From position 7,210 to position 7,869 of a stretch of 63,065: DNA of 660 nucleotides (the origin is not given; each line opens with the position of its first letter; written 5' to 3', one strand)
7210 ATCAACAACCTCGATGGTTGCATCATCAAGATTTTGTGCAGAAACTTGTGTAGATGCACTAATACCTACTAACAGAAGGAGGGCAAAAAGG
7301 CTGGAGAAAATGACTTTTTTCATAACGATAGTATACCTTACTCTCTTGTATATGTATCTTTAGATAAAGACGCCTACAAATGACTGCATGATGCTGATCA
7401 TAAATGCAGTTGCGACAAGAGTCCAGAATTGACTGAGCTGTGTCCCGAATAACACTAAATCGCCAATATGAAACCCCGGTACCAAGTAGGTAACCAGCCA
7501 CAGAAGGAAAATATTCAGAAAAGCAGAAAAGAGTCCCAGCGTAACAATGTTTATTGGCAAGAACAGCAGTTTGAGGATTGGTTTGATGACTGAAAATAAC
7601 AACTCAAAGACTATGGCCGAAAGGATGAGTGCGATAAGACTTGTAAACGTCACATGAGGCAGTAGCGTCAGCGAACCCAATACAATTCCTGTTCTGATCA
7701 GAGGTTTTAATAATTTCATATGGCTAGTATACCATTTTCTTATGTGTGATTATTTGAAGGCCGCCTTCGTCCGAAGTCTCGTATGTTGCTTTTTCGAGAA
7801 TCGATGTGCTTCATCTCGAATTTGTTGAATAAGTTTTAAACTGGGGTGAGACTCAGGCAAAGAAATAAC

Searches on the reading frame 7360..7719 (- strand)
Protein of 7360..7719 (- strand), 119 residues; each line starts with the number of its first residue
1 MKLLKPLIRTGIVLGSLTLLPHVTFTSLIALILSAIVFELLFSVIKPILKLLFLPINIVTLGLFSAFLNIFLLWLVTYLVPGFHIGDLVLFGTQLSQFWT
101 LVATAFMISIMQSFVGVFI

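Call 65: search_protein_families(library=pfam, proteins=[window:7360-7719:-], max_evalue=0.0001)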
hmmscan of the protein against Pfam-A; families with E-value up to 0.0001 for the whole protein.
window:7360-7719:- (119 aa): 1 family
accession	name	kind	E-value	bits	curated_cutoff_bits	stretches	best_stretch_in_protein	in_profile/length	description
PF04020.18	Phage_holin_4_2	-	9.1e-17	62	28.8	1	1-114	1-105/105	Mycobacterial 4 TMS phage holin, superfamily IV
